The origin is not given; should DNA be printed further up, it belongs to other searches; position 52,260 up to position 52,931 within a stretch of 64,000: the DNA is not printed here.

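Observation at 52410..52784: Unrecognised ~120-aa C-terminal domain shared by five secreted multidomain proteins (candidate cargo-sorting/anchoring tag)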

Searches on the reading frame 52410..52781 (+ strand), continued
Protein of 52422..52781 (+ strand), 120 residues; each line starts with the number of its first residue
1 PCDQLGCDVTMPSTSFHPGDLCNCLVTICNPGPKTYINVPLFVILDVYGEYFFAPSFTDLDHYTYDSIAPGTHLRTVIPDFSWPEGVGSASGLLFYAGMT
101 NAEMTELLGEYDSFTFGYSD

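Call 51: search_protein_families(library=pfam, proteins=[L005:15354-17192:-, L029:18117-20009:-, L026:2-3502:-, L051:3098-5350:-, L033:3599-4981:+, L004:13552-15729:-, L016:5747-8023:-, L018:14257-16314:+, L042:5384-6847:+, L032:17175-20018:-], max_evalue=0.00001)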
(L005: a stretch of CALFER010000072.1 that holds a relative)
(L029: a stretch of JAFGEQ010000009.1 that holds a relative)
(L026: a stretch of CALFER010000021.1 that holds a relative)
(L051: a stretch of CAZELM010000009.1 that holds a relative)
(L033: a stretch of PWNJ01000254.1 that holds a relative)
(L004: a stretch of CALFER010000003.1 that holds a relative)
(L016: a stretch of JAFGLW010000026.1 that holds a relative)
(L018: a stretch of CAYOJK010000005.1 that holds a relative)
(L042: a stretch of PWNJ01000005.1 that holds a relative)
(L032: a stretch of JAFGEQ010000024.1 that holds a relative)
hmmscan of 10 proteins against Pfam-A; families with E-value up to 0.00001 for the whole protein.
L005:15354-17192:- (613 aa): 1 family
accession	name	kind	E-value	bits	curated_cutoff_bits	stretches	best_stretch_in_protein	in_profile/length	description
PF04055.27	Radical_SAM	-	2.8e-17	63.8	29.5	1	351-498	6-159/166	Radical SAM superfamily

L029:18117-20009:- (631 aa): 2 families
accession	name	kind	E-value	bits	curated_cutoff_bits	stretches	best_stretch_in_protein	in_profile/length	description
PF00005.33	ABC_tran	-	5.8e-22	79.2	25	1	46-177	1-135/137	ABC transporter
PF13304.12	AAA_21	-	7e-08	33.3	27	0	58-133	1-90/304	AAA domain, putative AbiEii toxin, Type IV TA system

L026:2-3502:- (1167 aa): 10 families
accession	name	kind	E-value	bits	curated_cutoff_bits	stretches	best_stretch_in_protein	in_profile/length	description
PF00069.31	Pkinase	-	2.2e-41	142.5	31.7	2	336-486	102-254/263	Protein kinase domain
PF07714.23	PK_Tyr_Ser-Thr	-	6.2e-26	91.7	23.1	1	170-448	3-216/258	Protein tyrosine and serine/threonine kinase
PF13191.12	AAA_16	-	4.3e-18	66.8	32.6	1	519-702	2-161/167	AAA ATPase domain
PF13424.12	TPR_12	-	7.4e-16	58.5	30.1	2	1069-1137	7-77/77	Tetratricopeptide repeat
PF17874.7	TPR_MalT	-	6.4e-11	42.6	45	1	995-1145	50-201/336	MalT-like TPR region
PF13176.12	TPR_7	-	1.5e-09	37.6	27.9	0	1070-1101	4-35/36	Tetratricopeptide repeat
PF13374.12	TPR_10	-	1.6e-09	37.9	27.5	0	1111-1138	8-35/42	Tetratricopeptide repeat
PF00515.34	TPR_1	-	2.3e-08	33.9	27.8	0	1070-1094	6-30/34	Tetratricopeptide repeat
PF07719.23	TPR_2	-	3.3e-07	30.3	27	0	1066-1094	2-30/34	Tetratricopeptide repeat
PF13181.12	TPR_8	-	3.8e-07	30.2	25.7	0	1071-1094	7-30/34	Tetratricopeptide repeat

L051:3098-5350:- (751 aa): 2 families
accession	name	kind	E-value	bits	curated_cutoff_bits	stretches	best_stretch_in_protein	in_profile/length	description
PF00884.28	Sulfatase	-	9.4e-33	114.2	25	1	47-341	1-299/301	Sulfatase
PF01663.27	Phosphodiest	-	8.4e-13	49.1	23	1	50-119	2-68/342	Type I phosphodiesterase / nucleotide pyrophosphatase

L033:3599-4981:+ (461 aa): 1 family
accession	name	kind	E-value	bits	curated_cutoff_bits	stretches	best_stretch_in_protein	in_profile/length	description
PF09594.16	GT87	-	7.8e-24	85.2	25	1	109-365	1-237/237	Glycosyltransferase family 87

L004:13552-15729:- (726 aa): 2 families
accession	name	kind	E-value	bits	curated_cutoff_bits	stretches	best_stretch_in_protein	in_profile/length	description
PF12969.12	DUF3857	-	2e-19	70.7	24.6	1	141-304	8-167/170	Domain of Unknown Function with PDB structure (DUF3857)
PF01841.26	Transglut_core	-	4.2e-10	40.3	23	1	353-457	3-100/108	Transglutaminase-like superfamily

L016:5747-8023:- (759 aa): 15 families
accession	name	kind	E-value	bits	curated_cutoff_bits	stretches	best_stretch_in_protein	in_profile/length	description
PF07719.23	TPR_2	-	2.3e-24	83.9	27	0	627-657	3-33/34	Tetratricopeptide repeat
PF13414.12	TPR_11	-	3.5e-23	81.4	26.8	0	531-566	2-37/42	TPR repeat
PF14559.12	TPR_19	-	3.9e-23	82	25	0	500-549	2-51/68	Tetratricopeptide repeat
PF13428.12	TPR_14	-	4.3e-20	70.6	23.5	0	597-634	7-44/44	Tetratricopeptide repeat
PF13432.12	TPR_16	-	2.2e-19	70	32.7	2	597-656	3-62/65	Tetratricopeptide repeat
PF13424.12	TPR_12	-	9.6e-19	67.8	30.1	0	597-656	9-76/77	Tetratricopeptide repeat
PF13431.12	TPR_17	-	8.1e-17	60.5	24.4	0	423-448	3-28/34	Tetratricopeptide repeat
PF00515.34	TPR_1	-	8.5e-17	60.6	27.8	0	434-464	2-32/34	Tetratricopeptide repeat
PF13181.12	TPR_8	-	4.9e-15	54.8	25.7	0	597-624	7-34/34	Tetratricopeptide repeat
PF23914.1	TPR_CcmH_CycH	-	2.6e-11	44.1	42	0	619-721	44-143/158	Cytochrome c-type biogenesis protein H TPR domain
PF13176.12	TPR_7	-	3.9e-08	33.2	27.9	0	435-465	1-33/36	Tetratricopeptide repeat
PF13371.12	TPR_9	-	8.8e-07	29.3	35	0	566-628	4-66/73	Tetratricopeptide repeat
PF14561.12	TPR_20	-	1.7e-06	28.7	25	0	610-660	7-57/90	Tetratricopeptide repeat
PF25064.1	ARM_TT21_5th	-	2.4e-06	28.3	27.8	0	529-622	7-102/117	TT21 fifth ARM repeats domain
PF13374.12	TPR_10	-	6.5e-06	26.4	27.5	0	435-461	4-30/42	Tetratricopeptide repeat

L018:14257-16314:+ (686 aa): 5 families
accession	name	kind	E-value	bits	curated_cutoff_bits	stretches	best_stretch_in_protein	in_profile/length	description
PF00534.26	Glycos_transf_1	-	1.6e-30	106.4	26.4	1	508-662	18-169/172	Glycosyl transferases group 1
PF13692.12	Glyco_trans_1_4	-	7e-27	94.9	27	1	507-651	3-142/142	Glycosyl transferases group 1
PF00535.33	Glycos_transf_2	-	3e-19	70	23.3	1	35-172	2-132/168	Glycosyl transferase family 2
PF13524.12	Glyco_trans_1_2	-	9.8e-07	29.3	25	1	538-673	16-137/144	Glycosyl transferase-like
PF13439.12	Glyco_transf_4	-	1.5e-06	28.8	28.5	0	296-464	5-160/170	Glycosyltransferase Family 4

L042:5384-6847:+ (488 aa): 4 families
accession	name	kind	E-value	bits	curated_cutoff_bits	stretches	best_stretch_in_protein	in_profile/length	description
PF00990.26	GGDEF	-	1.7e-39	135.6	23.8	1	324-480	3-161/161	Diguanylate cyclase, GGDEF domain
PF01590.32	GAF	-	4.2e-14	53.6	22.4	1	173-309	3-133/133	GAF domain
PF13185.12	GAF_2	-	1.2e-12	48.6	28.6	1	172-310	4-136/136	GAF domain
PF13492.12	GAF_3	-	1.3e-09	39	27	1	173-311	3-129/129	GAF domain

L032:17175-20018:- (948 aa): 2 families
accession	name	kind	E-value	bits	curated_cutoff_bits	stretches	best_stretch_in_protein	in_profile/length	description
PF03772.21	Competence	-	4.6e-41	141.4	23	2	254-426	2-174/270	Competence protein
PF13567.11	DUF4131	-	6e-19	68.8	31.6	1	47-211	9-164/165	Domain of unknown function (DUF4131)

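Call 67: search_protein_families(library=pfam, proteins=[P0046, P0060, P0079, P0133, P0142, P0163, L019:14622-18266:+], max_evalue=0.0001)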
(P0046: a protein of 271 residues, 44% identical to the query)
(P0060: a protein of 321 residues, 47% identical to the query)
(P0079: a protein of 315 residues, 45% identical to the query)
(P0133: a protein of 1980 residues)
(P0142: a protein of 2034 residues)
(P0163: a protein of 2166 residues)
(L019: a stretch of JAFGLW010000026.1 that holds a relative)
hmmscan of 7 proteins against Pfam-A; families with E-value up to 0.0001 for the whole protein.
P0046 (271 aa): 1 family
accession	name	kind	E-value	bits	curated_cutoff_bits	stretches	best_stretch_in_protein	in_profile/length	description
PF24784.1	Temptin_C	-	3.1e-15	56.9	27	1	38-117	9-97/98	Temptin C-terminal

P0060 (321 aa): 1 family
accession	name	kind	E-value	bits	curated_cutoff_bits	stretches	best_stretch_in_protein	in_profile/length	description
PF24517.2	CBM96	-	6.1e-08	33.1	26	1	25-180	4-161/164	Carbohydrate-binding module family 96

P0079 (315 aa): 2 families
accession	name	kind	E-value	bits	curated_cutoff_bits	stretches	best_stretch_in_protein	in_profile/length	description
PF24517.2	CBM96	-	3e-14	53.6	26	1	24-181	3-163/164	Carbohydrate-binding module family 96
PF06848.17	Disaggr_repeat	-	2.3e-05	24.6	33.9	0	124-179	121-178/179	Disaggregatase related repeat domain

P0133 (1980 aa): 1 family
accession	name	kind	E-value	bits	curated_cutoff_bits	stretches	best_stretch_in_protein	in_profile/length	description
PF09099.16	Qn_am_d_aIII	-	4.4e-14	53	22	0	765-834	3-70/82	Quinohemoprotein amine dehydrogenase, alpha subunit domain III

P0142 (2034 aa): 1 family
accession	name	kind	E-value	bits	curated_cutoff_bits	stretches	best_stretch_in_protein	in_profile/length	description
PF09099.16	Qn_am_d_aIII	-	1.8e-12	47.8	22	0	779-841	9-69/82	Quinohemoprotein amine dehydrogenase, alpha subunit domain III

P0163 (2166 aa): 4 families
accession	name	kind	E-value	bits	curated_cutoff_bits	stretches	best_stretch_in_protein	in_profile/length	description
PF17957.7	Big_7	-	1.2e-24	87.1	24.1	2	846-912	1-68/70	Bacterial Ig domain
PF13205.12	Big_5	-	9.2e-10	39.6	23.6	1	1705-1800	6-105/105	Bacterial Ig-like domain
PF11617.13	Cu-binding_MopE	-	1e-07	32.5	27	1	1823-1851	1-29/30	Putative metal-binding motif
PF19077.6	Big_13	-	4.9e-05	24.2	27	0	1921-1958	56-95/102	Bacterial Ig-like domain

L019:14622-18266:+ (1215 aa): 2 families
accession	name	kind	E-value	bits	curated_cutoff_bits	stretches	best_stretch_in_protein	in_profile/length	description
PF01364.23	Peptidase_C25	-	6.9e-34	118.1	23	1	245-613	1-372/374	Peptidase family C25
PF08126.16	Propeptide_C25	-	6.9e-08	32.3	22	1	66-231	50-202/205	Propeptide_C25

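Call 73: search_protein_families(library=ncbifam, proteins=[P0043, P0090, P0119, P0001, P0045, P0044, P0089, P0053, P0105, P0101], max_evalue=0.001)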
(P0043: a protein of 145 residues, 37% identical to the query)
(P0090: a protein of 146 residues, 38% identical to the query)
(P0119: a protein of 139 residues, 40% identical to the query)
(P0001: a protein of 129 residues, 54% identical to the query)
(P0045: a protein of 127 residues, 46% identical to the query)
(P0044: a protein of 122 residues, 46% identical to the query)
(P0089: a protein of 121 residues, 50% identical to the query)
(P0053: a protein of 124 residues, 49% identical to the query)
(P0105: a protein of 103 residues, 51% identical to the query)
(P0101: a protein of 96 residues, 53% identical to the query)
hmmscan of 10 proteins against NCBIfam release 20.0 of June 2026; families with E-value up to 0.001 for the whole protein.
P0043 (145 aa): 0 families

P0090 (146 aa): 1 family
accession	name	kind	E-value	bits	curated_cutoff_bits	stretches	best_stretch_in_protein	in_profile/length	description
NF041518.1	choice_anch_Q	domain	1.8e-06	28.1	25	1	2-26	33-57/58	choice-of-anchor Q domain-containing protein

P0119 (139 aa): 0 families

P0001 (129 aa): 0 families

P0045 (127 aa): 0 families

P0044 (122 aa): 0 families

P0089 (121 aa): 0 families

P0053 (124 aa): 0 families

P0105 (103 aa): 0 families

P0101 (96 aa): 0 families

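Call 74: search_protein_families(library=ncbifam, alignment_id=A4, max_evalue=0.0001)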
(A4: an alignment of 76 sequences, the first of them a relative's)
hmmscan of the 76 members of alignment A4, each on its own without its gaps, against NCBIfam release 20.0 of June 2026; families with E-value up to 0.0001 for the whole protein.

A. member 1, P0121 (615 aa): 0 families

B. families by the number of members that match (of 76 scanned): 39 families (the first 25 are shown)
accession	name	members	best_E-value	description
TIGR04247.1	NosD_copper_fam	5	2.1e-07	nitrous oxide reductase family maturation protein NosD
TIGR03921.1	T7SS_mycosin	4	6.3e-34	type VII secretion-associated serine protease mycosin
NF040809.1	germ_prot_CspBA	3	9.4e-12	bifunctional germination protease/germinant receptor pseudoprotease CspBA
TIGR01376.1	POMP_repeat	3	6.5e-10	polymorphic outer membrane protein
TIGR03804.1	para_beta_helix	3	1.2e-06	parallel beta-helix repeat protein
NF033595.1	denti_PrtP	2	2e-20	dentilisin complex serine proteinase subunit PrtP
NF047494.1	Lepto_SBBP_lipo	1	4.2e-50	SBBP repeat beta-propeller lipoprotein, LipL53 family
TIGR02800.1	propeller_TolB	1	1.1e-34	Tol-Pal system beta propeller repeat protein TolB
TIGR03866.1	PQQ_ABC_repeats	1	1.7e-27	PQQ-dependent catabolism-associated beta-propeller protein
NF052340.1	hydrazine_beta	1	2.1e-27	hydrazine synthase subunit beta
NF052342.1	hydrazine_BC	1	2.2e-23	hydrazine synthase subunit beta-gamma fusion subunit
NF052460.1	L-NosZ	1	4.7e-20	clade III lactonase-type nitrous-oxide reductase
TIGR02276.1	beta_rpt_yvtn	1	1.8e-19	beta-propeller repeat protein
TIGR02412.1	pepN_strep_liv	1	3.1e-18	aminopeptidase N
NF033523.0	lasso_peptidase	1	6e-16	Atxe2 family lasso peptide isopeptidase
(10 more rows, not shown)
